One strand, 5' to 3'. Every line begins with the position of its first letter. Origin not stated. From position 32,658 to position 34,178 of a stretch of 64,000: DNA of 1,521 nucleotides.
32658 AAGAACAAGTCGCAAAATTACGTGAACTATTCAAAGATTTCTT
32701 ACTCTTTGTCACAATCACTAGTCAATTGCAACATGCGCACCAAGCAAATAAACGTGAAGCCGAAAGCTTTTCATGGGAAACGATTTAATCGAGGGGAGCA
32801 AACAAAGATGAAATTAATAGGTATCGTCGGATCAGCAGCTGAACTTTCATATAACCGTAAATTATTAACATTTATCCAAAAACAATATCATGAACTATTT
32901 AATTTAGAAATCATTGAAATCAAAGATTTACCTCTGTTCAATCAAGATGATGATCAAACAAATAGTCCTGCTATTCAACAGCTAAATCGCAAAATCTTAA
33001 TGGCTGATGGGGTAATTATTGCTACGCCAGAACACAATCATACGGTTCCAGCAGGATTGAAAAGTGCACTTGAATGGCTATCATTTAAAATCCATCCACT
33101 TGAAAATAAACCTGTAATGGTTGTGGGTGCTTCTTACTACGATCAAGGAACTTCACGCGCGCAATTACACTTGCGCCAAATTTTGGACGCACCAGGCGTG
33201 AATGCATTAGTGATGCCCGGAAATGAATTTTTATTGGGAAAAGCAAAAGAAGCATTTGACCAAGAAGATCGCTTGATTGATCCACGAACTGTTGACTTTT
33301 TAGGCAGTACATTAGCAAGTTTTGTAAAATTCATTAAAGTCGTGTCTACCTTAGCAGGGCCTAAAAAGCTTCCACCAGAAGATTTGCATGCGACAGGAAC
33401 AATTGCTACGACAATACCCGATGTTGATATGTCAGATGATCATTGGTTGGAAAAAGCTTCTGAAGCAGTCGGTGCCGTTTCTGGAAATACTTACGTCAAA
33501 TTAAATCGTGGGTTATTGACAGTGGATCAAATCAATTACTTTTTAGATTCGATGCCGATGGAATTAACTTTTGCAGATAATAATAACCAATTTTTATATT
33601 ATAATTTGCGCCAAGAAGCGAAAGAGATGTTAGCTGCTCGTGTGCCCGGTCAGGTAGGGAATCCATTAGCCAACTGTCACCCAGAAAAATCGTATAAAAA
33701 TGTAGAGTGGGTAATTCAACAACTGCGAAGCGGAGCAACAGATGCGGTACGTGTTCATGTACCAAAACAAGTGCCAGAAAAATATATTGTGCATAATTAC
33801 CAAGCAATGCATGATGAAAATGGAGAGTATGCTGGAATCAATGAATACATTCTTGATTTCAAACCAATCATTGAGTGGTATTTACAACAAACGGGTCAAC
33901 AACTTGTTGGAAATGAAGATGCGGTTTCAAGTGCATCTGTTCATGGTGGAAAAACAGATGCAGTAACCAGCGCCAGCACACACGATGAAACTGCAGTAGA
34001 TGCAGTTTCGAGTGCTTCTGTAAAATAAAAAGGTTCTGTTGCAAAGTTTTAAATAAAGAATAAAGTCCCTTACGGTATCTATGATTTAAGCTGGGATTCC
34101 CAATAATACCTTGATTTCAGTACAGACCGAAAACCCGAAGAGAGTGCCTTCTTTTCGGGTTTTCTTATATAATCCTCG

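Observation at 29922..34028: Candidate cytoplasmic flavinylation module: Rgg regulator, signal-peptide-less ApbE and two NAD(P)H-FMN reductases, one ending in three tandem flavinylation-like motifs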

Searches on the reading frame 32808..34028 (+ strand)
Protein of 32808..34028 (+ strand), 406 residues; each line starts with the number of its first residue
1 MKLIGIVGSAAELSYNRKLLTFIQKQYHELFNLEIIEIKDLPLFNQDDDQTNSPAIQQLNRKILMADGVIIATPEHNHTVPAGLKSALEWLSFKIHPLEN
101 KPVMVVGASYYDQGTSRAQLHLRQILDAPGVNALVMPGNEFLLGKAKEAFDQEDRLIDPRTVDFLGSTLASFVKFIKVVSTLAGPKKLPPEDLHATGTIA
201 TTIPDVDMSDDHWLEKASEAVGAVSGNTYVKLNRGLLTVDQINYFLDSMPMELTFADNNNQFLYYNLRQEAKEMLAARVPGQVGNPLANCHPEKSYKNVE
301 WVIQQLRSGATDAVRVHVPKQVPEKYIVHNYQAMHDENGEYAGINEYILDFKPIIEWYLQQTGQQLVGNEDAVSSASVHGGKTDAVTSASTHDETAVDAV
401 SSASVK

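Call 3: search_protein_families(library=pfam, proteins=[window:32808-34028:+], max_evalue=0.01)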
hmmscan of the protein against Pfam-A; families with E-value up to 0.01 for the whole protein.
window:32808-34028:+ (406 aa): 3 families
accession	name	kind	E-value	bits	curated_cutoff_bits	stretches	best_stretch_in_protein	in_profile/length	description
PF03358.20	FMN_red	-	7.7e-37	126.6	24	1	1-147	1-151/152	NADPH-dependent FMN reductase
PF13596.12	PAS_10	-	1.5e-30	106.4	22.1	1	242-351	1-105/106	PAS domain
PF02525.22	Flavodoxin_2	-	1.2e-06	28.8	27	1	1-107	1-132/198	Flavodoxin-like fold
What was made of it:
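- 32808..34028 (+): FMN_red + PAS_10 fusion with a flavinylation tail (406 aa). Pfam (call 3).
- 33531..33860 (+): PAS_10 domain (residues 242-351). His291 is invariant. Cys290 is replaced by Val or Thr-Val in some lineages. PF13596 E=1.5e-30 (call 3).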

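Call 4: search_protein_families(library=ncbifam, proteins=[window:32808-34028:+], max_evalue=0.01)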
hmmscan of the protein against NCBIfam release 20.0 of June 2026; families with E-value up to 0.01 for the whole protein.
window:32808-34028:+ (406 aa): 4 families
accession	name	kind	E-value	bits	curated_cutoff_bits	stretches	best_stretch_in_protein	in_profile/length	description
TIGR03567.1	FMN_reduc_SsuE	equivalog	3.6e-08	33.5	164.05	1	3-103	2-101/171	NADPH-dependent FMN reductase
NF007859.0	PRK10569.1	equivalog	1.5e-06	28.1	225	1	1-92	1-93/191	NADPH-dependent FMN reductase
TIGR02690.1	resist_ArsH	equivalog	8.9e-05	21.7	292.25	1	6-109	32-137/219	arsenical resistance protein ArsH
TIGR03566.1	FMN_reduc_MsuE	equivalog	0.0094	15.7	212.5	0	2-106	1-107/174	FMN reductase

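Call 12: find_homologous_proteins(query=window:32808-34025:+, max_evalue=0.00001)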
Query window:32808-34025:+ (406 aa): 1421 proteins with E <= 0.00001 among 8000 candidates; the best 120 are listed.
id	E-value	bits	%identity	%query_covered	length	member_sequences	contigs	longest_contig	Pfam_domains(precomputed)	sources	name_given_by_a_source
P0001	1.1e-269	912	100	100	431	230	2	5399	PF13596.13,PF02525.23,PF03358.21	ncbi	-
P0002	7.1e-236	800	88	100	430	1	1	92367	PF13596.13,PF02525.23,PF03358.21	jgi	jgi:DUF438 domain-containing protein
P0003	6.2e-235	797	87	100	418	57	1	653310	PF13596.13,PF02525.23,PF03358.21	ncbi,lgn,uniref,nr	ncbi:NAD(P)H-dependent oxidoreductase [Enterococcus gallinarum]|uniref:NAD(P)H-dependent oxidoreduct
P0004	1.4e-232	790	86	100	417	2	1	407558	PF13596.13,PF02525.23,PF03358.21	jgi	jgi:DUF438 domain-containing protein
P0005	3.0e-231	785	86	100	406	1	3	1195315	PF13596.13,PF02525.23,PF03358.21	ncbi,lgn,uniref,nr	ncbi:NAD(P)H-dependent oxidoreductase [Enterococcus casseliflavus]|uniref:NAD(P)H-dependent oxidored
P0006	2.7e-230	782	85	100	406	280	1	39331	PF13596.13,PF02525.23,PF03358.21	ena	-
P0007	7.4e-201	685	75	100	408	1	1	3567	PF13596.13,PF02525.23,PF03358.21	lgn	-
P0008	2.7e-200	683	75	100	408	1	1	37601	PF13596.13,PF02525.23,PF03358.21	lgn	-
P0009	3.7e-200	683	75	100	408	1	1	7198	PF13596.13,PF02525.23,PF03358.21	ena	-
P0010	5.3e-200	682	75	100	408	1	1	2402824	PF13596.13,PF02525.23,PF03358.21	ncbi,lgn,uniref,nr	ncbi:NAD(P)H-dependent oxidoreductase [Enterococcus mediterraneensis]|uniref:NAD(P)H-dependent oxido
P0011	1.9e-198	677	75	100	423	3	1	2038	PF13596.13,PF02525.23,PF03358.21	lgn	-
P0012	2.1e-198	677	75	100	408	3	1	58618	PF13596.13,PF02525.23,PF03358.21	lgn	-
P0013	1.4e-196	671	73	100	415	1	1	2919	PF13596.13,PF02525.23,PF03358.21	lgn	-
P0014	1.1e-194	665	74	100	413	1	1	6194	PF13596.13,PF02525.23,PF03358.21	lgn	-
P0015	1.1e-194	665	74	100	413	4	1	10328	PF13596.13,PF02525.23,PF03358.21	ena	-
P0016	1.3e-194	665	72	100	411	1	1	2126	PF13596.13,PF02525.23,PF03358.21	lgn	-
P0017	1.3e-193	661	73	100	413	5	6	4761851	PF13596.13,PF02525.23,PF03358.21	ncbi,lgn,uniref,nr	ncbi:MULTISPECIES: NAD(P)H-dependent oxidoreductase [Virgibacillus]|uniref:NADPH-dependent FMN reduc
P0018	1.8e-193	661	73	100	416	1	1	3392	PF13596.13,PF02525.23,PF03358.21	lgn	-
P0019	1.9e-193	661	74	100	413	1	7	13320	PF13596.13,PF02525.23,PF03358.21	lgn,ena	-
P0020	3.0e-193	660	72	100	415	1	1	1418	PF13596.13,PF02525.23,PF03358.21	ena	-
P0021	7.6e-193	659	73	100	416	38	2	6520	PF13596.13,PF02525.23,PF03358.21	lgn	-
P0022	1.7e-192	658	73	100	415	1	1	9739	PF13596.13,PF02525.23,PF03358.21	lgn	-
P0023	6.6e-192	656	71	100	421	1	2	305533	PF13596.13,PF02525.23,PF03358.21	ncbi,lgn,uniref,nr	ncbi:NAD(P)H-dependent oxidoreductase [Vagococcus vulneris]|uniref:NADPH-dependent FMN reductase n=1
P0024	6.7e-192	656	73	96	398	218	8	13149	PF13596.13,PF02525.23,PF03358.21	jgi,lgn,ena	jgi:NAD(P)H-dependent FMN reductase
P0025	1.9e-191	654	72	100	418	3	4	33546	PF13596.13,PF02525.23,PF03358.21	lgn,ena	-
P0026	2.9e-191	654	72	100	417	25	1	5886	PF13596.13,PF02525.23,PF03358.21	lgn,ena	-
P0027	4.8e-191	653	75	96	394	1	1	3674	PF13596.13,PF02525.23,PF03358.21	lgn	-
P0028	5.5e-191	653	71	100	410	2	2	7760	PF13596.13,PF02525.23,PF03358.21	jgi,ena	jgi:Predicted flavoprotein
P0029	3.2e-190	650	71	100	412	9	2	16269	PF13596.13,PF02525.23,PF03358.21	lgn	-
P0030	3.3e-190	650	74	96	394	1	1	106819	PF13596.13,PF02525.23,PF03358.21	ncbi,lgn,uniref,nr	ncbi:NAD(P)H-dependent oxidoreductase [Candidatus Enterococcus willemsii]|uniref:NADPH-dependent FMN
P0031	4.5e-190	650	74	96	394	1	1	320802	PF13596.13,PF02525.23,PF03358.21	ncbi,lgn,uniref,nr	ncbi:NAD(P)H-dependent oxidoreductase [Enterococcus saccharolyticus]|uniref:NAD(P)H-dependent oxidor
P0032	4.9e-190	650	72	100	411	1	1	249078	PF13596.13,PF02525.23,PF03358.21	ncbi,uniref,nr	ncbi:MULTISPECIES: NAD(P)H-dependent oxidoreductase [Clostridia]|uniref:NAD(P)H-dependent oxidoreduc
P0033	5.2e-190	649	72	97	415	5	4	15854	PF13596.13,PF02525.23,PF03358.21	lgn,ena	-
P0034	5.6e-190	649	73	96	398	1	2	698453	PF13596.13,PF02525.23,PF03358.21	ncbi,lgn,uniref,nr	ncbi:NAD(P)H-dependent oxidoreductase [Trichococcus pasteurii]|uniref:Nadph-dependent fmn reductase 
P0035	1.8e-189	648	72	100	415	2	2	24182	PF13596.13,PF02525.23,PF03358.21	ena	-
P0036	2.1e-189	647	74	96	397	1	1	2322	PF13596.13,PF02525.23,PF03358.21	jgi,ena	-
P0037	2.8e-189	647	72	100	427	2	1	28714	PF13596.13,PF02525.23,PF03358.21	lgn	-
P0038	7.3e-189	646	70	100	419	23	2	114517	PF13596.13,PF02525.23,PF03358.21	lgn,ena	-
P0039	1.6e-188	645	73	97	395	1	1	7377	PF13596.13,PF02525.23,PF03358.21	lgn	-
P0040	3.1e-188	644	72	100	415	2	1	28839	PF13596.13,PF02525.23,PF03358.21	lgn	-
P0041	4.1e-188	643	71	100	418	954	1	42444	PF13596.13,PF02525.23,PF03358.21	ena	-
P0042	8.2e-188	642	50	100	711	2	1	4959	PF13596.13,PF02525.23,PF03358.21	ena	-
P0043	9.6e-188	642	71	100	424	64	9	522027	PF13596.13,PF02525.23,PF03358.21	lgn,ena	-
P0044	1.7e-187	641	72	100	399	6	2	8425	PF13596.13,PF02525.23,PF03358.21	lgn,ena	-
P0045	3.5e-187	640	72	96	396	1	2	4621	PF13596.13,PF02525.23,PF03358.21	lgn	-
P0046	3.8e-187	640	72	96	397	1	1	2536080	PF13596.13,PF02525.23,PF03358.21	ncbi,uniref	ncbi:NAD(P)H-dependent oxidoreductase [Enterococcus sp. DIV1314a]|uniref:NAD(P)H-dependent oxidoredu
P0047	4.8e-187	640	71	100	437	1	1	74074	PF13596.13,PF02525.23,PF03358.21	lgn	-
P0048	6.4e-187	639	71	100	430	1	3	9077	PF13596.13,PF02525.23,PF03358.21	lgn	-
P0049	6.8e-187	639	72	96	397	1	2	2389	PF13596.13,PF02525.23,PF03358.21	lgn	-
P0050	7.3e-187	639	72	96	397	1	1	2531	PF13596.13,PF02525.23,PF03358.21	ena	-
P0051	1.0e-186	639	72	96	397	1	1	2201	PF13596.13,PF02525.23,PF03358.21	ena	-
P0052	1.1e-186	639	70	100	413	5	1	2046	PF13596.13,PF02525.23,PF03358.21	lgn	-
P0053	1.5e-186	638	71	97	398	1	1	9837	PF13596.13,PF02525.23,PF03358.21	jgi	-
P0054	1.7e-186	638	72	96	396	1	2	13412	PF13596.13,PF02525.23,PF03358.21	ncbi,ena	-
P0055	2.5e-186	637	72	96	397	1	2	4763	PF13596.13,PF02525.23,PF03358.21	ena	-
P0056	2.9e-186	637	71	100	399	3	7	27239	PF13596.13,PF02525.23,PF03358.21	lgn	-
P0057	3.0e-186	637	70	100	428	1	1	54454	PF13596.13,PF02525.23,PF03358.21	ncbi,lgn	-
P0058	3.1e-186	637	72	96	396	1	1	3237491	PF13596.13,PF02525.23,PF03358.21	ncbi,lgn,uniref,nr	ncbi:NADPH-dependent FMN reductase [Enterococcus sp. DIV2402]|uniref:NADPH-dependent FMN reductase n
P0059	4.7e-186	636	70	100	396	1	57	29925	PF13596.13,PF02525.23,PF03358.21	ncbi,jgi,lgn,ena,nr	ncbi:MAG TPA: NAD(P)H-dependent oxidoreductase [Enterococcus sp.]|nr:NAD(P)H-dependent oxidoreductas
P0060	4.7e-186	636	72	96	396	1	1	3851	PF13596.13,PF02525.23,PF03358.21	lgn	-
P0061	6.0e-186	636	72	96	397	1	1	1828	PF13596.13,PF02525.23,PF03358.21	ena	-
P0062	6.2e-186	636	71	96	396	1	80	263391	PF13596.13,PF02525.23,PF03358.21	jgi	jgi:NAD(P)H-dependent FMN reductase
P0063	6.4e-186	636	72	96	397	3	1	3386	PF13596.13,PF02525.23,PF03358.21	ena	-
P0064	9.5e-186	635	72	96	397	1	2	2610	PF13596.13,PF02525.23,PF03358.21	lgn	-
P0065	1.1e-185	635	69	100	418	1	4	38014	PF13596.13,PF02525.23,PF03358.21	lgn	-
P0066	1.3e-185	635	72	96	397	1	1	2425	PF13596.13,PF02525.23,PF03358.21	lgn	-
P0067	1.6e-185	635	71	96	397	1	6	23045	PF13596.13,PF02525.23,PF03358.21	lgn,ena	-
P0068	1.6e-185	635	72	96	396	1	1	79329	PF13596.13,PF02525.23,PF03358.21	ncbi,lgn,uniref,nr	ncbi:NAD(P)H-dependent oxidoreductase [Amphibacillus sediminis]|uniref:NAD(P)H-dependent oxidoreduct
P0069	2.2e-185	634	72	96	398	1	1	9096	PF13596.13,PF02525.23,PF03358.21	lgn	-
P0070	2.5e-185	634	71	96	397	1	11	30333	PF13596.13,PF02525.23,PF03358.21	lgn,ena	-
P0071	3.3e-185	634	71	96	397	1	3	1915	PF13596.13,PF02525.23,PF03358.21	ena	-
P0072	3.3e-185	634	71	96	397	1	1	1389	PF13596.13,PF02525.23,PF03358.21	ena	-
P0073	4.3e-185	633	70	100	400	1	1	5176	PF13596.13,PF02525.23,PF03358.21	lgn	-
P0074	4.6e-185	633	71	96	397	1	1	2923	PF13596.13,PF02525.23,PF03358.21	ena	-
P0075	5.4e-185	633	71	100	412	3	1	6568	PF13596.13,PF02525.23,PF03358.21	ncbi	-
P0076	6.8e-185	633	72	96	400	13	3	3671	PF13596.13,PF02525.23,PF03358.21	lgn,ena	-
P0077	7.5e-185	633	72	96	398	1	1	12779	PF13596.13,PF02525.23,PF03358.21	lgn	-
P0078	7.8e-185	632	71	96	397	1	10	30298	PF13596.13,PF02525.23,PF03358.21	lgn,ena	-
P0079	1.1e-184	632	74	93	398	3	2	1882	PF13596.13,PF02525.23,PF03358.21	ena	-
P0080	1.2e-184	632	71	96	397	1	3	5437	PF13596.13,PF02525.23,PF03358.21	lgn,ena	-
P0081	1.4e-184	632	72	96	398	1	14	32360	PF13596.13,PF02525.23,PF03358.21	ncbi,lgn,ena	-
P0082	1.4e-184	632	70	100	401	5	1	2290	PF13596.13,PF02525.23,PF03358.21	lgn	-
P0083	1.7e-184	631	71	96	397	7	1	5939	PF13596.13,PF02525.23,PF03358.21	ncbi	-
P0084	1.8e-184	631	100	69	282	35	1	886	PF13596.13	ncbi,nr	ncbi:TPA: PAS domain-containing protein, partial [Enterococcus faecium]|nr:PAS domain-containing pro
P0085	2.0e-184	631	71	96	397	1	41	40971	PF13596.13,PF02525.23,PF03358.21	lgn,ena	-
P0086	2.0e-184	631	72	97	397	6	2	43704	PF13596.13,PF02525.23,PF03358.21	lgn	-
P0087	2.2e-184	631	71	96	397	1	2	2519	PF13596.13,PF02525.23,PF03358.21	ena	-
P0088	3.2e-184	630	71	100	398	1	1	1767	PF13596.13,PF02525.23,PF03358.21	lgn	-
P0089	3.2e-184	630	69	100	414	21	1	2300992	PF13596.13,PF02525.23,PF03358.21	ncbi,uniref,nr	ncbi:NADPH-dependent FMN reductase [Jeotgalibaca sp. PTS2502]|uniref:NAD(P)H-dependent oxidoreductas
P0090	3.7e-184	630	71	96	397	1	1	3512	PF13596.13,PF02525.23,PF03358.21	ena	-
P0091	3.8e-184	630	71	96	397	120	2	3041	PF13596.13,PF02525.23,PF03358.21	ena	-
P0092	3.8e-184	630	71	96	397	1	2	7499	PF13596.13,PF02525.23,PF03358.21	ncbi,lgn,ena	-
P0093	3.8e-184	630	72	96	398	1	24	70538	PF13596.13,PF02525.23,PF03358.21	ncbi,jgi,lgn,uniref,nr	ncbi:NAD(P)H-dependent oxidoreductase [Enterococcus lemanii]|jgi:NAD(P)H-dependent FMN reductase|uni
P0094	3.9e-184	630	72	96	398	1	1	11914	PF13596.13,PF02525.23,PF03358.21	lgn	-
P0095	3.9e-184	630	72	96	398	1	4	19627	PF13596.13,PF02525.23,PF03358.21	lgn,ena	-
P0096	5.1e-184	630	69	100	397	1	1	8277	PF13596.13,PF02525.23,PF03358.21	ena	-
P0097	5.2e-184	630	71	96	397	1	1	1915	PF13596.13,PF02525.23,PF03358.21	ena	-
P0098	5.3e-184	630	72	96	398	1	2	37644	PF13596.13,PF02525.23,PF03358.21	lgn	-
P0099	8.2e-184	629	70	100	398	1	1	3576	PF13596.13,PF02525.23,PF03358.21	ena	-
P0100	9.9e-184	629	71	96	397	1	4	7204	PF13596.13,PF02525.23,PF03358.21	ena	-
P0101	9.9e-184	629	71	96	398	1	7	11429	PF13596.13,PF02525.23,PF03358.21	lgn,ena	-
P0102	1.1e-183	629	70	100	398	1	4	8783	PF13596.13,PF02525.23,PF03358.21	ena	-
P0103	1.2e-183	629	70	97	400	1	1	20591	PF13596.13,PF02525.23,PF03358.21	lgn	-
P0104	1.2e-183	628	71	96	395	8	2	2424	PF13596.13,PF02525.23,PF03358.21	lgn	-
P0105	2.2e-183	628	70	100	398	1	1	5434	PF13596.13,PF02525.23,PF03358.21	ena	-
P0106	2.3e-183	628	71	100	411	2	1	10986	PF13596.13,PF02525.23,PF03358.21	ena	-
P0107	2.3e-183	628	71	96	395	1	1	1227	PF13596.13,PF02525.23,PF03358.21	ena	-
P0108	2.6e-183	627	71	96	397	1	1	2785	PF13596.13,PF02525.23,PF03358.21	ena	-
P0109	2.6e-183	627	71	96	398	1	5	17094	PF13596.13,PF02525.23,PF03358.21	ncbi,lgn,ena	-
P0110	2.7e-183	627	71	96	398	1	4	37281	PF13596.13,PF02525.23,PF03358.21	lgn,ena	-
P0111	3.3e-183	627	71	96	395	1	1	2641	PF13596.13,PF02525.23,PF03358.21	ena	-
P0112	3.7e-183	627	71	96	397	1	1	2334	PF13596.13,PF02525.23,PF03358.21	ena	-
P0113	3.8e-183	627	69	100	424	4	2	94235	PF13596.13,PF02525.23,PF03358.21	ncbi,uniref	ncbi:NAD(P)H-dependent oxidoreductase [Enterococcus sp. 2201sp1_2201st1_B8_2201SCRN_220225]|uniref:N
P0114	5.0e-183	627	71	96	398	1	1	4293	PF13596.13,PF02525.23,PF03358.21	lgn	-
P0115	6.1e-183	626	71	96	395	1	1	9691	PF13596.13,PF02525.23,PF03358.21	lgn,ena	-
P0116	6.9e-183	626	71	96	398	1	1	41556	PF13596.13,PF02525.23,PF03358.21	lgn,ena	-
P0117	8.7e-183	626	71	96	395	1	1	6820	PF13596.13,PF02525.23,PF03358.21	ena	-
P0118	1.1e-182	625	69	100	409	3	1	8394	PF13596.13,PF02525.23,PF03358.21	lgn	-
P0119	1.3e-182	625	71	96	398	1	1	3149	PF13596.13,PF02525.23,PF03358.21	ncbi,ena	-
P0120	1.7e-182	625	71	96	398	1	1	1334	PF13596.13,PF02525.23,PF03358.21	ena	-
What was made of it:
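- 32808..34028 (+): 1421 homologues at E<1e-5, and all of the listed top 120 have both domains (call 12).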

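Call 16: search_solved_structures(query=window:32808-34025:+, max_evalue=0.001)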
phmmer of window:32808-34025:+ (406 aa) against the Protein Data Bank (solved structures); distinct sequences matched with E-value up to 0.001: 18.
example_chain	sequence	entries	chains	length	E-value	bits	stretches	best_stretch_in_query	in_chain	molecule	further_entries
3svl_A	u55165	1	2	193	3.1e-24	88.9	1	4-184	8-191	protein yieF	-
1rtt_A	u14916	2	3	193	3.3e-22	82.2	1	2-170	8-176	conserved hypothetical protein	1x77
2qkp_A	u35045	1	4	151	3.9e-22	82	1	230-356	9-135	Uncharacterized protein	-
4h6p_A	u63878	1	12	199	2.1e-16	63.1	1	6-179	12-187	Chromate reductase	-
3s2y_A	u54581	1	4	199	2.5e-16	62.9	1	6-179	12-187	Chromate reductase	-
4hs4_A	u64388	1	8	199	4.7e-16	61.9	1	6-179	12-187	Chromate reductase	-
3u7r_A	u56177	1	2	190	1.8e-14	56.7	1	6-177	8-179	NADPH-dependent FMN reductase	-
7bx9_A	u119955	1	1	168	3.1e-10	42.8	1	6-138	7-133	Azoreductase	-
3cax_A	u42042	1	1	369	4.5e-10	42.2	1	230-354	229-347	Uncharacterized protein PF0695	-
7f76_A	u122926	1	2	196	2e-09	40.1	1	1-154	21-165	FMN-dependent NADPH-quinone reductase (azoR)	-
3gfr_A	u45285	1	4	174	2.9e-08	36.3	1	19-142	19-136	FMN-dependent NADPH-azoreductase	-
1nni_1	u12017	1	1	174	4.4e-08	35.7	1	19-137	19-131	hypothetical protein yhda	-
2gsw_A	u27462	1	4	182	4.8e-08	35.6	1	19-137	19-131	yhdA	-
3gfs_A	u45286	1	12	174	4.8e-08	35.6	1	19-138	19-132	FMN-dependent NADPH-azoreductase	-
3fvw_A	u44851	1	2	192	5.8e-08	35.3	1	3-95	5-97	Putative NAD(P)H-dependent FMN reductase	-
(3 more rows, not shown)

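Call 18: find_related_loci(query=A1, collection=genome_contigs, flank=7000)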
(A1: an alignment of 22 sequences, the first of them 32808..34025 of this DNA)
Query A1 (406 aa) in genome_contigs; peptide patterns used: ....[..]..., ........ (x = any residue, [..] = any of these).
600 stretches matched a pattern (row limit reached: there are more); 490 encode a relative of the query (tblastn E <= 1e-3); the best 80 are kept; 80 distinct loci.
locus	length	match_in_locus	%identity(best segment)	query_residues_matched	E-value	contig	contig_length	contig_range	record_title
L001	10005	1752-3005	87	1-406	0e+0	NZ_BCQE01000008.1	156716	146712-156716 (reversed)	Enterococcus gallinarum NBRC 100675, whole genome shotgun sequence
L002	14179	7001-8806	73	1-405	0e+0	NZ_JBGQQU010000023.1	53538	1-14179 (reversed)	Desemzia sp. FAM 24101 FAM24101-i1-2_scf23, whole genome shotgun sequence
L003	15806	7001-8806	73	1-390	0e+0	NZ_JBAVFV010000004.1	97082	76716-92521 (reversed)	MAG: Trichococcus sp. isolate MFD06948_ilm_asm_bin11 k127_107094, whole genome shotgun sequence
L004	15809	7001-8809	73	1-391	0e+0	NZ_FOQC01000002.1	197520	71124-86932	Trichococcus flocculiformis strain DSM 2094, whole genome shotgun sequence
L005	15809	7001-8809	73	1-391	0e+0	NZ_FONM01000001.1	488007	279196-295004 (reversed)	Trichococcus pasteurii strain DSM 2381, whole genome shotgun sequence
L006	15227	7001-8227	72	1-405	0e+0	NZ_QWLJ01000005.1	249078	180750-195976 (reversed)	Roseburia sp. 1XD42-34 Scaffold4_1, whole genome shotgun sequence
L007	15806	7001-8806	73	1-391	0e+0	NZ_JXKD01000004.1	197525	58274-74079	Enterococcus aquimarinus strain DSM 17690 Scaffold4, whole genome shotgun sequence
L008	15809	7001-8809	73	1-391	0e+0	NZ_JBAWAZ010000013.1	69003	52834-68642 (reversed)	MAG: Trichococcus sp. isolate MFD05029_ilm_asm_bin2 k127_184242, whole genome shotgun sequence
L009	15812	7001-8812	71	1-406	0e+0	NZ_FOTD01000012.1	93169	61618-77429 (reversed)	Trichococcus palustris strain DSM 9172, whole genome shotgun sequence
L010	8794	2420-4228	70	1-406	0e+0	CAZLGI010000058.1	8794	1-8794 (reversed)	MAG TPA_asm: uncultured Carnobacteriaceae bacterium isolate SRP294416_co2_234 genome assembly, contig: NODE_12603_length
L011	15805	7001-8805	72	1-390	0e+0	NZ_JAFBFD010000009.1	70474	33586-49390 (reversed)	Enterococcus lemanii strain DSM 105069 Ga0454082_09, whole genome shotgun sequence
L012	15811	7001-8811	70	1-406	0e+0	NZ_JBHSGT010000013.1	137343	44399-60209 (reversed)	Enterococcus eurekensis strain CCUG 61259 platanus_K_17_124_13, whole genome shotgun sequence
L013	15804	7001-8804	70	1-390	0e+0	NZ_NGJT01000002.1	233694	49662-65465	Vagococcus bubulae strain SS1994 2, whole genome shotgun sequence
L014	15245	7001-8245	67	1-406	0e+0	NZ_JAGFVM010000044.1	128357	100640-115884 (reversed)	Marinilactibacillus kalidii strain M4U5P12 313, whole genome shotgun sequence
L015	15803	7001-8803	67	1-406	0e+0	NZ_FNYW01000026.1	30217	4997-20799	Alkalibacterium gilvum strain DSM 25751, whole genome shotgun sequence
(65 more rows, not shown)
